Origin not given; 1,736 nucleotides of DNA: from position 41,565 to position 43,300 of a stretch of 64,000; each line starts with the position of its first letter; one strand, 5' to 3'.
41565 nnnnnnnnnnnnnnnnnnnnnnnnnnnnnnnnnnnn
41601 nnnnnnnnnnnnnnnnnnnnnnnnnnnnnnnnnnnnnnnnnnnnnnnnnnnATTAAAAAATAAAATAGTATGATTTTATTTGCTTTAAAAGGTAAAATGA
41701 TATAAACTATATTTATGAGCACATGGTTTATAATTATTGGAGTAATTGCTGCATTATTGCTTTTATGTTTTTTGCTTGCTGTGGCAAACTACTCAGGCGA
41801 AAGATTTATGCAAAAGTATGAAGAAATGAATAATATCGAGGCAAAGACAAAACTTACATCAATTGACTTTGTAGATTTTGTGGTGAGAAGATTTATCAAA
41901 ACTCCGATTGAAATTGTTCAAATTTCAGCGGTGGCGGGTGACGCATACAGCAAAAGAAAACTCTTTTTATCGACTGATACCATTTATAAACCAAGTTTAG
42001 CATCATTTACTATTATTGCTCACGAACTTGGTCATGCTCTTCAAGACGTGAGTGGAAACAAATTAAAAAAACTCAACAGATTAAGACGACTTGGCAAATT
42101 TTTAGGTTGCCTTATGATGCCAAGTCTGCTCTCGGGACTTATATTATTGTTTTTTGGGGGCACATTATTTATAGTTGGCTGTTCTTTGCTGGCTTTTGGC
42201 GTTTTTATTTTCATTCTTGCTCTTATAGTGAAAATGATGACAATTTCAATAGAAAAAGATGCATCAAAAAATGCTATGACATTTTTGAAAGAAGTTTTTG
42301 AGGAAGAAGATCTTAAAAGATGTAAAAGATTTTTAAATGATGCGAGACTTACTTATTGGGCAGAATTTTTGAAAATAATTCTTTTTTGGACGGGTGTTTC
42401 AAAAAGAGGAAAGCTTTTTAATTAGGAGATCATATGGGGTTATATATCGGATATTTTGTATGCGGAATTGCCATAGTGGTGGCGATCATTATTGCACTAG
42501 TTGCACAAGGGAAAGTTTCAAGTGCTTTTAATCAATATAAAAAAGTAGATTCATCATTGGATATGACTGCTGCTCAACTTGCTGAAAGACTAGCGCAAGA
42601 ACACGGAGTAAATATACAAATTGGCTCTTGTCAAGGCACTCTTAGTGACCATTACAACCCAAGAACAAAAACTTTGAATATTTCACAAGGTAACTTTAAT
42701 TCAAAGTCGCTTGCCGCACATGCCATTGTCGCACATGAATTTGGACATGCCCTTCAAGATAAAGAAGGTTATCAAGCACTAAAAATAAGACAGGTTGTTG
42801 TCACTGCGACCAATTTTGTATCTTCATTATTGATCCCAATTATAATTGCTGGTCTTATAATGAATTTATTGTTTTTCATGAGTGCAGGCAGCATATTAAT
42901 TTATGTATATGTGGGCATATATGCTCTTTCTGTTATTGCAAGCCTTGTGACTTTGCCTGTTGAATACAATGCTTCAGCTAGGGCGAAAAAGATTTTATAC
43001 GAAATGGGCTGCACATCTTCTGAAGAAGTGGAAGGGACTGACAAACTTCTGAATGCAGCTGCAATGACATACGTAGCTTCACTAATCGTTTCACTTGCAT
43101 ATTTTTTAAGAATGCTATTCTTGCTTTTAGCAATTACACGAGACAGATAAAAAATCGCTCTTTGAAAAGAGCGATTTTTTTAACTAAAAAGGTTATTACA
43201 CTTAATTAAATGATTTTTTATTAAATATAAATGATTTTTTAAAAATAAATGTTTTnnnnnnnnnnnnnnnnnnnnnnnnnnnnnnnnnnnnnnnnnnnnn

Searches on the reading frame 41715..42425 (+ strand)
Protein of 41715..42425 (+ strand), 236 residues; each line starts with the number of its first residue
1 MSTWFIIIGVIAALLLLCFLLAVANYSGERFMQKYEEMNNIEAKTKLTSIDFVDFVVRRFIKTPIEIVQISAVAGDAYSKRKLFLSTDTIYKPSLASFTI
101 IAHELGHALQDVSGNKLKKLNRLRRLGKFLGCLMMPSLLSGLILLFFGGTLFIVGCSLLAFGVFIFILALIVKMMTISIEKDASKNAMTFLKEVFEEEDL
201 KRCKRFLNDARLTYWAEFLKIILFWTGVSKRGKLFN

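Call 7: search_protein_families(library=pfam, proteins=[window:41715-42425:+], max_evalue=0.001)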
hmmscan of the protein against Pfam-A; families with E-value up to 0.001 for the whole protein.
window:41715-42425:+ (236 aa): 1 family
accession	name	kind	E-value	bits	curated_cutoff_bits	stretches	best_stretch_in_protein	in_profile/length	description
PF04298.18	Zn_peptidase_2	-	2.2e-26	93.2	27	1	15-222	3-207/218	Putative neutral zinc metallopeptidase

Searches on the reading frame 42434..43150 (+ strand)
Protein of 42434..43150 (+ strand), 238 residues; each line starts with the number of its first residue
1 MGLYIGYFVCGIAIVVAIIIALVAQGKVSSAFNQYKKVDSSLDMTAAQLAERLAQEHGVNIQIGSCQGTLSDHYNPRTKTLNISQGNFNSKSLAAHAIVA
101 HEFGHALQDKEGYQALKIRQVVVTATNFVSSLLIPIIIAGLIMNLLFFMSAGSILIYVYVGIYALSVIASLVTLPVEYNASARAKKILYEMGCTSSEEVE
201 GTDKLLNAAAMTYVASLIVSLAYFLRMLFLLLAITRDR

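Call 7: search_protein_families(library=pfam, proteins=[window:42434-43150:+], max_evalue=0.001)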
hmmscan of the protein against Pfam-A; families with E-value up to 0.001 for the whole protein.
window:42434-43150:+ (238 aa): 1 family
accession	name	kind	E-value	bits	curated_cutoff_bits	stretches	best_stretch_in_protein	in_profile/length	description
PF04298.18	Zn_peptidase_2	-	5.2e-68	229.3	27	1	12-230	3-216/218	Putative neutral zinc metallopeptidase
